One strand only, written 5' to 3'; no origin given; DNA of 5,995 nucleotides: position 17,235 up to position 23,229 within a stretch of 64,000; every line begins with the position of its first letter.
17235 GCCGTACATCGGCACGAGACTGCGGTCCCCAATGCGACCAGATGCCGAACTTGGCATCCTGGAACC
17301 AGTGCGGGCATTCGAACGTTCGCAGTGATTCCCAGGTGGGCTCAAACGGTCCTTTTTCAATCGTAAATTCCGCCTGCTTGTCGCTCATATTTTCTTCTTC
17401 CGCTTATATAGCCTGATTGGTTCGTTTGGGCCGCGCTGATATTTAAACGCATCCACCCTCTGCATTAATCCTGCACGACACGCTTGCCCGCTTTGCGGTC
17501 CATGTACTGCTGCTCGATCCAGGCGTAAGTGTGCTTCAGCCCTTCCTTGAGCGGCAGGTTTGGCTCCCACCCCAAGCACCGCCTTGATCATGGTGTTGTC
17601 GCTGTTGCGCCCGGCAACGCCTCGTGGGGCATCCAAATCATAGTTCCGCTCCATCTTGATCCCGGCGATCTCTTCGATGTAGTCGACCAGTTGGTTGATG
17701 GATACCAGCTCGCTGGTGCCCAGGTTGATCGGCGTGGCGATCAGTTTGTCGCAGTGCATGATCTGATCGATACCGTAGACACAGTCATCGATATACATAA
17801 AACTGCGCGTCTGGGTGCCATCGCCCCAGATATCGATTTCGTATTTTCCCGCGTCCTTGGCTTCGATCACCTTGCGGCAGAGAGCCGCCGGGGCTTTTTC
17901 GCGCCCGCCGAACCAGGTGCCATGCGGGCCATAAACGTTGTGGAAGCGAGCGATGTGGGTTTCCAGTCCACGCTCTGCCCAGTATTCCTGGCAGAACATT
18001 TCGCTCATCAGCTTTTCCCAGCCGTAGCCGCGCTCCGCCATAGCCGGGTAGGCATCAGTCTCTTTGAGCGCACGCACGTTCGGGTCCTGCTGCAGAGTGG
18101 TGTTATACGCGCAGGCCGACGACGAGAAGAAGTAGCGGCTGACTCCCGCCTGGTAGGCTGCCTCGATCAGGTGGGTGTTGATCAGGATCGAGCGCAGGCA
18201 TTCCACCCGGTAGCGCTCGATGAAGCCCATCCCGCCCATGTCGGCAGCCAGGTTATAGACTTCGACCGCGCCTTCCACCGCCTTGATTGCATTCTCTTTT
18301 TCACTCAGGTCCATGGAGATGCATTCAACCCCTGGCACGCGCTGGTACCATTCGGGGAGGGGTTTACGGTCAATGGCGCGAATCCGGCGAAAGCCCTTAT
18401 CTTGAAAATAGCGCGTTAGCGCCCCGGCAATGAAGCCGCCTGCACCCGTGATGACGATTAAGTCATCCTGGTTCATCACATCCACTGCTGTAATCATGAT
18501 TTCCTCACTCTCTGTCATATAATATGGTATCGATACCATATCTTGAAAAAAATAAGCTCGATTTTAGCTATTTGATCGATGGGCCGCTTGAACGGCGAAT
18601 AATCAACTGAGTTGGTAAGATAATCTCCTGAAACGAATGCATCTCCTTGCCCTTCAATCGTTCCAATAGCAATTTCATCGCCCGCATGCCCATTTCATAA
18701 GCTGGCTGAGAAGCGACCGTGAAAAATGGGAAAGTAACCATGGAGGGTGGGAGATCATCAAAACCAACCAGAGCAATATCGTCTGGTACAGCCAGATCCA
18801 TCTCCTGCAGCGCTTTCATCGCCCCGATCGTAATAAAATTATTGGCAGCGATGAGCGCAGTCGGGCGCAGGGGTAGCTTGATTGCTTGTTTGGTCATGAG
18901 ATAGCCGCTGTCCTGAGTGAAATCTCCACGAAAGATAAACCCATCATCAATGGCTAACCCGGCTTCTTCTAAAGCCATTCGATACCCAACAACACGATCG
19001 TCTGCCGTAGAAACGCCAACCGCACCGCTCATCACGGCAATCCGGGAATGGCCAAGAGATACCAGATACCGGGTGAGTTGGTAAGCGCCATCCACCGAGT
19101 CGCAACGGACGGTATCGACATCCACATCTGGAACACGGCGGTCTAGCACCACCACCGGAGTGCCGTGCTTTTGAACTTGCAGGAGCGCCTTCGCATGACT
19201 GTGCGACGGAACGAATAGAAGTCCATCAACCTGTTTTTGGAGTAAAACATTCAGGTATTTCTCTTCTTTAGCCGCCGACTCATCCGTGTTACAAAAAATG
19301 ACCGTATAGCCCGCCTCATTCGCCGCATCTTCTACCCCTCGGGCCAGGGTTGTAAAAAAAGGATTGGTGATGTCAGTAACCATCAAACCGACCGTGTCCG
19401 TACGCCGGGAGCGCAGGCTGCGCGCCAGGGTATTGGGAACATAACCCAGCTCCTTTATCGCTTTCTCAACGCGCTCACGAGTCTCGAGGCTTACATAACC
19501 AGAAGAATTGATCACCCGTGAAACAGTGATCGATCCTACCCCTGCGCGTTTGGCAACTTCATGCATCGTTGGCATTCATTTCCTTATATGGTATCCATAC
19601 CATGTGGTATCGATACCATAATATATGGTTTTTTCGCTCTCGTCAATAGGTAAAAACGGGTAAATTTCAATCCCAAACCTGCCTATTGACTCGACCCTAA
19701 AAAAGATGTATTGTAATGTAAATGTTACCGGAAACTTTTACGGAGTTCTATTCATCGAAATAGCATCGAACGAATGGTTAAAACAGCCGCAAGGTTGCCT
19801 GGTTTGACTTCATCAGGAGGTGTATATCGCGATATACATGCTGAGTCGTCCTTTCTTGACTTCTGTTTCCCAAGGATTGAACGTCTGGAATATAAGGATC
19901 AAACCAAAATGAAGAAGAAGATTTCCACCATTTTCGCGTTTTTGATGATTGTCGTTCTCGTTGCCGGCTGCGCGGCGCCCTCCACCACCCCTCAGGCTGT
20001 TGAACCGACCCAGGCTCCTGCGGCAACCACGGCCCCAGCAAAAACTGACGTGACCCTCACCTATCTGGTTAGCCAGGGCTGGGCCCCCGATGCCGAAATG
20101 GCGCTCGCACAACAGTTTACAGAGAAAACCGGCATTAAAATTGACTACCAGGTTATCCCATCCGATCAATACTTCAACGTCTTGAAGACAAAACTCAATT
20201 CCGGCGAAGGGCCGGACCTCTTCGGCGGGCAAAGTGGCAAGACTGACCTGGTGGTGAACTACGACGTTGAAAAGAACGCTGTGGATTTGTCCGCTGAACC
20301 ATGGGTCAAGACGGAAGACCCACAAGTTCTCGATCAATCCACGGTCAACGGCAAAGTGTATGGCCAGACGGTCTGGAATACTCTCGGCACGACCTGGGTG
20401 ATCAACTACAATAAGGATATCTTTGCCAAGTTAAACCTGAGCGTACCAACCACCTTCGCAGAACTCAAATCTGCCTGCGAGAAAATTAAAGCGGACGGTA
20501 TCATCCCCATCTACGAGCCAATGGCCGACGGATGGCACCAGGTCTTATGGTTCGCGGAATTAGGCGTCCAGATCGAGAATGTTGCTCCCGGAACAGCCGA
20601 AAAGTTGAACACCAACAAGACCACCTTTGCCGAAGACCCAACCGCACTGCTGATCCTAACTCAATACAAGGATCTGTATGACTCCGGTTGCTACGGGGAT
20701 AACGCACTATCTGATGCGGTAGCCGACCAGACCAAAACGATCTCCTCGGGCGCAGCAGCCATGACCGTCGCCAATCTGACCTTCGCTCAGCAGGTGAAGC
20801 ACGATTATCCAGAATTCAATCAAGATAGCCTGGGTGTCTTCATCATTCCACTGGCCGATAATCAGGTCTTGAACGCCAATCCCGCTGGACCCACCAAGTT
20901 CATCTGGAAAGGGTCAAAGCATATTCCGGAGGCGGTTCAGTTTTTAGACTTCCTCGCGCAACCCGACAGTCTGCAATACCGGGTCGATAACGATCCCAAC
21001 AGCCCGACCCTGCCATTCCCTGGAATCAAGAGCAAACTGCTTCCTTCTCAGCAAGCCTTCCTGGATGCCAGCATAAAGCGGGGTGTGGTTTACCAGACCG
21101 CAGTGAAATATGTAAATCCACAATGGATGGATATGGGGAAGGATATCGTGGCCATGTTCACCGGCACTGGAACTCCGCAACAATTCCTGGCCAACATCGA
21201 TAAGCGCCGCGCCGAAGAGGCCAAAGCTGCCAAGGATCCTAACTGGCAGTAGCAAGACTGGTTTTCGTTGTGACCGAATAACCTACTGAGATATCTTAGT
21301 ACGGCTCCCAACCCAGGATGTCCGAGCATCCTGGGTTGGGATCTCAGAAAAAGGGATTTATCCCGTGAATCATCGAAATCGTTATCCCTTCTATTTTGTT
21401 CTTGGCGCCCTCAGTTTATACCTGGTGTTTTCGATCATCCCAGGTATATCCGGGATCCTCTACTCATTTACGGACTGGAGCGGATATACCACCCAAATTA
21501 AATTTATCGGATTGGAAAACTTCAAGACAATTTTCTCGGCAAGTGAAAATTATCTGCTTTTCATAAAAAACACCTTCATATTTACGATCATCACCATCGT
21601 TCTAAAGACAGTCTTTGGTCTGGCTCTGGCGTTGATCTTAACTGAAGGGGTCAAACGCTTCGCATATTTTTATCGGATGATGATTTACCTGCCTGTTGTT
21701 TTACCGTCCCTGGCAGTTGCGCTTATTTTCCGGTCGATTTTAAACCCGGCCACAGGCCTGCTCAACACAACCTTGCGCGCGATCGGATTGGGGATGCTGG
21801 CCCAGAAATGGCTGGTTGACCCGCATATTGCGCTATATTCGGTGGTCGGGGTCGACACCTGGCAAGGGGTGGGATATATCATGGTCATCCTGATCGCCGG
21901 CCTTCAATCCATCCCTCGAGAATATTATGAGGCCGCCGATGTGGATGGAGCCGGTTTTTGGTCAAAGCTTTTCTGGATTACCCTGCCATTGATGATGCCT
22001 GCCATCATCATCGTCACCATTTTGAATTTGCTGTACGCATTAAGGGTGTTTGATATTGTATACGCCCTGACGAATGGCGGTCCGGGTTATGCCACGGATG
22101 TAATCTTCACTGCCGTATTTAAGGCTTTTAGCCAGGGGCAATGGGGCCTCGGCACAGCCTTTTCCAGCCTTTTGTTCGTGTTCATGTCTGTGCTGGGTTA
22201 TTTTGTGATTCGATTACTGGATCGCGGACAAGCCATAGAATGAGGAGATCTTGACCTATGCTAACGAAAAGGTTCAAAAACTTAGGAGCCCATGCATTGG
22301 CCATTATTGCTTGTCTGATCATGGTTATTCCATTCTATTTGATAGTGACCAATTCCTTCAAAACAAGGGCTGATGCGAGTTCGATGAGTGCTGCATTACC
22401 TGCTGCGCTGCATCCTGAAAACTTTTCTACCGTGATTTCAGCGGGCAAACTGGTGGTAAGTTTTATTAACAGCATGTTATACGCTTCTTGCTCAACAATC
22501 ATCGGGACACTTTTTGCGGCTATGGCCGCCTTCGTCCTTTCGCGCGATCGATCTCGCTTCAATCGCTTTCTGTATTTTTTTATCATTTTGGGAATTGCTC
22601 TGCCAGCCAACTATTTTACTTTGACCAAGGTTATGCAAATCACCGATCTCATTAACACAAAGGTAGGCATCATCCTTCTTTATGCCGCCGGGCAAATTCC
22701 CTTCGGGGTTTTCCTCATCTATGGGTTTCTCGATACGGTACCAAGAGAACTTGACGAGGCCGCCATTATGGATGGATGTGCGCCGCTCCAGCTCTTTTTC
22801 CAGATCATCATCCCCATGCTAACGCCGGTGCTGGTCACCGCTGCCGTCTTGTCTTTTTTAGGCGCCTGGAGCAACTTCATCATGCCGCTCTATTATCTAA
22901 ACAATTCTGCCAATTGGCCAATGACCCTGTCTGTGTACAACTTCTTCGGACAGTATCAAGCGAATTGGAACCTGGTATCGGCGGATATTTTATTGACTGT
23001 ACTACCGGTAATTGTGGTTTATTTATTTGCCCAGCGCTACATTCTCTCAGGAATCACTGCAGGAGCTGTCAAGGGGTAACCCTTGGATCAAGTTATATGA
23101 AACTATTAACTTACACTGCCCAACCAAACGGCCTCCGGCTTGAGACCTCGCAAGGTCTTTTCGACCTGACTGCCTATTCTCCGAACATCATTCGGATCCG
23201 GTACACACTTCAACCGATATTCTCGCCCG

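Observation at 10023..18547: Seven-gene operon joining three GH29 enzymes to a sugar kinase, two nucleotidyltransferase-type proteins and GDP-mannose 3,5-epimerase: a possible GDP-linked (Leloir-like) L-galactose/L-fucose route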

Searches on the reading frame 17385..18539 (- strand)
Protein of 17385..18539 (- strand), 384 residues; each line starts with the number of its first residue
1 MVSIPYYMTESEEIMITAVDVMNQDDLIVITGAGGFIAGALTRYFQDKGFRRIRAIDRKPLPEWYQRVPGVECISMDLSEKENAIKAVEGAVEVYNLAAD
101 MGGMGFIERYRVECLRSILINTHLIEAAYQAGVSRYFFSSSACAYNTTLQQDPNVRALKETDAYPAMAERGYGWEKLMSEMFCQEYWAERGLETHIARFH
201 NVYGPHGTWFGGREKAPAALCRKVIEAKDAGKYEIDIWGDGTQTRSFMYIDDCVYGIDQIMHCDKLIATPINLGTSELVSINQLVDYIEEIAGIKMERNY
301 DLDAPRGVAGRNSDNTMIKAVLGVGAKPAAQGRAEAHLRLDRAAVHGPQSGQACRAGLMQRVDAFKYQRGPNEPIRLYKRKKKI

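Call 4: search_protein_families(library=pfam, proteins=[window:17385-18539:-], max_evalue=0.01)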
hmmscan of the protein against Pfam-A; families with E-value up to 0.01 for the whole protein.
window:17385-18539:- (384 aa): 7 families
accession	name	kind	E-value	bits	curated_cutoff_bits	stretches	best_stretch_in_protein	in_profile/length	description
PF01370.27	Epimerase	-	2.2e-36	125.9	20.9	1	28-262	1-226/240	NAD dependent epimerase/dehydratase family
PF16363.11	GDP_Man_Dehyd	-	3.3e-16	60.1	27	1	30-297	2-271/332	GDP-mannose 4,6 dehydratase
PF05368.20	NmrA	-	2.5e-11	44.2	27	1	25-157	2-123/298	NmrA-like family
PF01073.25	3Beta_HSD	-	2.7e-08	33.6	22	1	29-205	1-184/280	3-beta hydroxysteroid dehydrogenase/isomerase family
PF13460.12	NAD_binding_10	-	9.4e-07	29.3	27.2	1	32-151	1-108/184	NAD(P)H-binding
PF07993.18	NAD_binding_4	-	0.007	16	20.1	0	106-204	101-209/258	Male sterility protein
PF02719.21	Polysacc_synt_2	-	0.0097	15.6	20.2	0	28-143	1-130/293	Polysaccharide biosynthesis protein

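Call 7: search_protein_families(library=ncbifam, proteins=[window:17385-18539:-], max_evalue=0.01)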
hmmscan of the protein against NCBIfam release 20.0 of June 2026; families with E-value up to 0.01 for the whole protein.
window:17385-18539:- (384 aa): 18 families
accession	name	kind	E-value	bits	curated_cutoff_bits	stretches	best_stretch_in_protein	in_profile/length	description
NF047922.1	GDPFucSynFcl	equivalog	8.4e-28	97.7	500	1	89-317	52-278/308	GDP-L-fucose synthase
TIGR04180.1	EDH_00030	hypoth_equivalog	7.4e-17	61.4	475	1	28-301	1-265/297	NAD-dependent 4,6-dehydratase LegB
TIGR01179.1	galE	equivalog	1.8e-14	53.3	262.3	1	120-323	100-306/332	UDP-glucose 4-epimerase GalE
TIGR02197.1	heptose_epim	equivalog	6.4e-13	48.6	274.6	1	28-297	1-265/316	ADP-glyceromanno-heptose 6-epimerase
TIGR03466.1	HpnA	hypoth_equivalog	9.8e-11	41.1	367.65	1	29-192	4-160/327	hopanoid-associated sugar epimerase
TIGR01181.1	dTDP_gluc_dehyt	equivalog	3.9e-09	36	365.1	1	28-290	2-259/321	dTDP-glucose 4,6-dehydratase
TIGR01777.1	yfcH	hypoth_equivalog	4.1e-09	36.4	207.35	1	28-290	1-239/292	TIGR01777 family oxidoreductase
NF042422.1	oxyalk_red_OleD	equivalog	4.6e-09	36.1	580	1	28-144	3-113/329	2-alkyl-3-oxoalkanoate reductase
NF042423.1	oxyalk_red_Shew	equivalog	3.2e-08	33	580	1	23-209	6-181/331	2-alkyl-3-oxoalkanoate reductase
NF052578.1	StrlDmthSdmBMthl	equivalog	5.3e-07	29.7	600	1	29-297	4-250/328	sterol demethylase protein SdmB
NF041293.1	G6PDh_Azf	equivalog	5.1e-06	26.1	400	1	25-204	2-184/252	NAD-dependent glucose-6-phosphate dehydrogenase Azf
NF008360.0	PRK11150.1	equivalog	0.00019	20.8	452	0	136-286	111-248/310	ADP-glyceromanno-heptose 6-epimerase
NF007582.0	PRK10217.1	equivalog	0.00034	19.8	698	0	167-291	155-273/355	dTDP-glucose 4,6-dehydratase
NF043036.1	ErythonDh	equivalog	0.00092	18.5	325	1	28-187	3-164/321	D-erythronate dehydrogenase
NF006118.0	PRK08264.1-4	subfamily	0.0028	17.2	279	1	24-95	4-77/244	SDR family oxidoreductase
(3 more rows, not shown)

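Call 8: search_solved_structures(query=window:17385-18539:-, max_evalue=1e-10, show_alignments=1)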
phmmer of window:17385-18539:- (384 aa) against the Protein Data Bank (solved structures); distinct sequences matched with E-value up to 1e-10: 26.
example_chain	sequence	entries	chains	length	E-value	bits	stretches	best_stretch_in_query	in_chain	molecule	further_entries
8sg0_A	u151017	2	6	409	2.2e-70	240.9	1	28-324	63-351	GDP-mannose 3,5-epimerase | GDP-mannose 3,5 epimerase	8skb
2c59_A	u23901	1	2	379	9.3e-70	238.8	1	28-324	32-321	GDP-MANNOSE-3', 5'-EPIMERASE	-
2c54_A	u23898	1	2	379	2.4e-69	237.5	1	28-324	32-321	GDP-MANNOSE-3', 5'-EPIMERASE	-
2c5a_A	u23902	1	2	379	3.4e-69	237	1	28-324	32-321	GDP-MANNOSE-3', 5'-EPIMERASE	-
2c5e_A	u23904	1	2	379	6.4e-69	236.1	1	28-324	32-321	GDP-MANNOSE-3', 5'-EPIMERASE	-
6kv9_A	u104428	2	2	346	5.3e-20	75.1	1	25-347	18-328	MoeE5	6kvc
6wjb_A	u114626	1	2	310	7.3e-20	74.6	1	27-327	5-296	NAD-dependent epimerase/dehydratase family protein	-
6wj9_A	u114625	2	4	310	5.5e-19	71.8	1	27-327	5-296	NAD-dependent epimerase/dehydratase family protein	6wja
7ll6_A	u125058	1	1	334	2.2e-18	69.8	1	97-321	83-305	GDP-L-fucose synthase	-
8du0_A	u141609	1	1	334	2.4e-18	69.7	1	97-321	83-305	GDP-L-fucose synthase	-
1bsv_A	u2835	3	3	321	3.7e-17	65.7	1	88-316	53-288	PROTEIN (GDP-FUCOSE SYNTHETASE) | GDP-FUCOSE SYNTHETASE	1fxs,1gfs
1e6u_A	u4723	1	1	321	6.4e-17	65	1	88-316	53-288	GDP-FUCOSE SYNTHETASE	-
1bws_A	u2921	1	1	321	7e-17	64.8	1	88-316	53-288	PROTEIN (GDP-4-KETO-6-DEOXY-D-MANNOSE EPIMERASE/REDUCTASE)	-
1e7s_A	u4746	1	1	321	9.5e-17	64.4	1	88-316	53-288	GDP-FUCOSE SYNTHETASE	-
1e7q_A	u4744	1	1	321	9.6e-17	64.4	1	88-316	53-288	GDP-FUCOSE SYNTHETASE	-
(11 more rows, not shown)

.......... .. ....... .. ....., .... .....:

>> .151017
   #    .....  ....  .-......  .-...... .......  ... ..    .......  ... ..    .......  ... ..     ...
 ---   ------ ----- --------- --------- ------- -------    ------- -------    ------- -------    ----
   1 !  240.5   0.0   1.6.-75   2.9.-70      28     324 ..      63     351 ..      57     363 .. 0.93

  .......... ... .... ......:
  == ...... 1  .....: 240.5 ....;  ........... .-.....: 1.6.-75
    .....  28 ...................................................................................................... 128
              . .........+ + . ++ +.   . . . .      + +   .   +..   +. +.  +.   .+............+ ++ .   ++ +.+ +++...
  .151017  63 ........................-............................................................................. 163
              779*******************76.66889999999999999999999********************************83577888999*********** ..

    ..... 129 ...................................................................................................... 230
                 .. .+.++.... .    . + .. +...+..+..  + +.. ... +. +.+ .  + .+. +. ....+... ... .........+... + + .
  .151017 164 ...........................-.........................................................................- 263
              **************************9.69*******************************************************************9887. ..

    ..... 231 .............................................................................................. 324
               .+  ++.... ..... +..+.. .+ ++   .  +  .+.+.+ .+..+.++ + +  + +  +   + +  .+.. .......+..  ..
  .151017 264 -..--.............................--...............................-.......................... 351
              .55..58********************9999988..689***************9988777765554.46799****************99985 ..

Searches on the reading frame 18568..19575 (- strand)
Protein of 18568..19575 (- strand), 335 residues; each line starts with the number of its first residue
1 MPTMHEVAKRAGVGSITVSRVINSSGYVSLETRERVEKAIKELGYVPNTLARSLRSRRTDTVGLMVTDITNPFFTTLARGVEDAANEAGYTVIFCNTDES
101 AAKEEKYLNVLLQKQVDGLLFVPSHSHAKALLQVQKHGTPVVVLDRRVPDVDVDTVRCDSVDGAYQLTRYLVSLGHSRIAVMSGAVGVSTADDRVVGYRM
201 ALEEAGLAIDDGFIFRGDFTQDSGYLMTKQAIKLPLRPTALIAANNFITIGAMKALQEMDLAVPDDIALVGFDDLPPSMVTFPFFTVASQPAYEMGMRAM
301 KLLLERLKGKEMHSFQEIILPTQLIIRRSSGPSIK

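Call 5: search_protein_families(library=pfam, proteins=[window:18568-19575:-], max_evalue=0.01)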
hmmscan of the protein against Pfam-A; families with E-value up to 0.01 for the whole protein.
window:18568-19575:- (335 aa): 4 families
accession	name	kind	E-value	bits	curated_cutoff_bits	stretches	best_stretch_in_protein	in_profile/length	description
PF00532.27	Peripla_BP_1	-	8.4e-39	134.2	22.2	1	59-325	1-278/281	Periplasmic binding proteins and sugar binding domain of LacI family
PF13377.12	Peripla_BP_3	-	4.6e-32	111.8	26.5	1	169-330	2-167/167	Periplasmic binding protein-like domain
PF13407.12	Peripla_BP_4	-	3.8e-24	86.1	35.1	1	62-311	1-258/258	Periplasmic binding protein domain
PF00356.27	LacI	-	4.4e-21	74.8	27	1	3-48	1-46/46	Bacterial regulatory proteins, lacI family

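Call 7: search_protein_families(library=ncbifam, proteins=[window:18568-19575:-], max_evalue=0.01)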
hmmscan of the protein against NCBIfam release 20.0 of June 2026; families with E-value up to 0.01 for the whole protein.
window:18568-19575:- (335 aa): 21 families
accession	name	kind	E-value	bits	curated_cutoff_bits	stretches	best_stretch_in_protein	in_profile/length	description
NF008269.0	PRK11041.1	equivalog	4.2e-80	269.3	436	1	2-330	10-337/342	DNA-binding transcriptional regulator CytR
NF007743.0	PRK10423.1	equivalog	4.3e-79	266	531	1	1-329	1-329/330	ribose operon transcriptional repressor RbsR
NF007979.0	PRK10703.1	equivalog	6.5e-78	262.2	501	1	1-330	1-331/341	HTH-type transcriptional repressor PurR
NF047341.1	lactose_RbsR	equivalog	1e-72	245.3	382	1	3-330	4-328/331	ribose utilization transcriptional repressor RbsR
TIGR01481.1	ccpA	equivalog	2.8e-67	227.5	442.35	1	3-329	4-328/330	catabolite control protein A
NF007075.0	PRK09526.1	subfamily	1.5e-62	211.6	340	1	3-332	7-333/358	LacI family DNA-binding transcriptional regulator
NF051853.1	TransRegUriRCory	equivalog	1.9e-62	211.3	550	1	2-330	1-324/327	transcriptional regulator UriR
NF052440.1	TransRegGNTRPSEAE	equivalog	3.1e-57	194.1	400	1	2-329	6-332/333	HTH-type transcriptional regulator GntR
NF007449.0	PRK10014.1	subfamily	5e-57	193.5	310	1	3-327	8-341/342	Mal regulon transcriptional regulator MalI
NF008002.0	PRK10727.1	equivalog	1.2e-53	182.4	557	1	1-330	1-328/341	HTH-type transcriptional regulator GalR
NF007706.0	PRK10401.1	equivalog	1.4e-53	182.4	555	1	2-329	2-327/346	HTH-type transcriptional regulator GalS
TIGR02417.1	fruct_sucro_rep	subfamily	3.4e-49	167.9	389.55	1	3-327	1-326/327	D-fructose-responsive transcription factor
NF008452.0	PRK11303.1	equivalog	7.4e-42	143.7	385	1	4-321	3-322/332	catabolite repressor/activator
NF047913.1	TransRegIdnR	equivalog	1.2e-39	136.5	500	1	3-313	7-315/331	DNA-binding transcriptional regulator IdnR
NF011563.0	PRK14987.1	equivalog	5.4e-34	117.9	433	1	2-312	6-314/331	gluconate operon transcriptional repressor GntR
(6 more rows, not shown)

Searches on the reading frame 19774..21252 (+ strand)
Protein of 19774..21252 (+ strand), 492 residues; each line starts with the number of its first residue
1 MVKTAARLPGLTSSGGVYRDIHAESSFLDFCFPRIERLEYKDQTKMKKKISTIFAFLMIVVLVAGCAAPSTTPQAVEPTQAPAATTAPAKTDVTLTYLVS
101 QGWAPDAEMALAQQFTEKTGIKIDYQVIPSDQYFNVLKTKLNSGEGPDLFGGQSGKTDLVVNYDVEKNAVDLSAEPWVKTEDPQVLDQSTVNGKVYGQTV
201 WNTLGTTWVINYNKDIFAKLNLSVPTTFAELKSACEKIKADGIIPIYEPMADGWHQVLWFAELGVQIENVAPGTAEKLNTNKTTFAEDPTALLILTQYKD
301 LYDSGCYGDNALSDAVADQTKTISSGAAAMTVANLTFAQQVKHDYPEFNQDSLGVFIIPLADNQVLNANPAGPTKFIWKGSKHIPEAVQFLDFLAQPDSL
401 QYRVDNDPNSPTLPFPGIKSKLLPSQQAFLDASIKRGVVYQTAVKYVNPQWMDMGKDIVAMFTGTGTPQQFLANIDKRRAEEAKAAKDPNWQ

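Call 5: search_protein_families(library=pfam, proteins=[window:19774-21252:+], max_evalue=0.01)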
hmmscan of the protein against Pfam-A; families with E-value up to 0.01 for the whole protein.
window:19774-21252:+ (492 aa): 3 families
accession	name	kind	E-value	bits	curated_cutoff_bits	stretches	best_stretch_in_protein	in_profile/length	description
PF01547.30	SBP_bac_1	-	1.4e-26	94.6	26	1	107-398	9-304/307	Bacterial extracellular solute-binding protein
PF13416.11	SBP_bac_8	-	1.3e-20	74.8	27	1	110-409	1-258/279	Bacterial extracellular solute-binding protein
PF13531.11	SBP_bac_11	-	5.4e-05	23.5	25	0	109-154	14-55/227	Bacterial extracellular solute-binding protein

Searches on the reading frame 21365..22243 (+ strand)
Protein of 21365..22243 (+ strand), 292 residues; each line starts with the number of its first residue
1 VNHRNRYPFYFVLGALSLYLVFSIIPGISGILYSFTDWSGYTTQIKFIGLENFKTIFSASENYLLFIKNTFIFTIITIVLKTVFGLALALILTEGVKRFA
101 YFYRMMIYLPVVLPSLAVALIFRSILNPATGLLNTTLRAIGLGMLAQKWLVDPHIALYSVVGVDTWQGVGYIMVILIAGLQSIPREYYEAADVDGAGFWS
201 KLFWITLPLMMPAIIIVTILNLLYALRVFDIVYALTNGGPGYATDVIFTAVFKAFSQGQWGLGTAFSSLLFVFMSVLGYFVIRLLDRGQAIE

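Call 67: search_protein_families(library=pfam, proteins=[window:21365-22243:+], max_evalue=0.0001)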
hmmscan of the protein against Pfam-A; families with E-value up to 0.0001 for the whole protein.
window:21365-22243:+ (292 aa): 1 family
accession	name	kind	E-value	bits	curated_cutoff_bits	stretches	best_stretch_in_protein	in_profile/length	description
PF00528.27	BPD_transp_1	-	6.7e-15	55.7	26.4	1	84-287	4-180/184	Binding-protein-dependent transport system inner membrane component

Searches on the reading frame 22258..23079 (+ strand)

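Call 67: search_protein_families(library=pfam, proteins=[window:22258-23079:+], max_evalue=0.0001)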
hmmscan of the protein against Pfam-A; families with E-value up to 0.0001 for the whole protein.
window:22258-23079:+ (273 aa): 1 family
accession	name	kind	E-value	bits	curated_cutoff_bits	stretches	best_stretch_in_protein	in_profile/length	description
PF00528.27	BPD_transp_1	-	5.4e-20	72.3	26.4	1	83-262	1-178/184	Binding-protein-dependent transport system inner membrane component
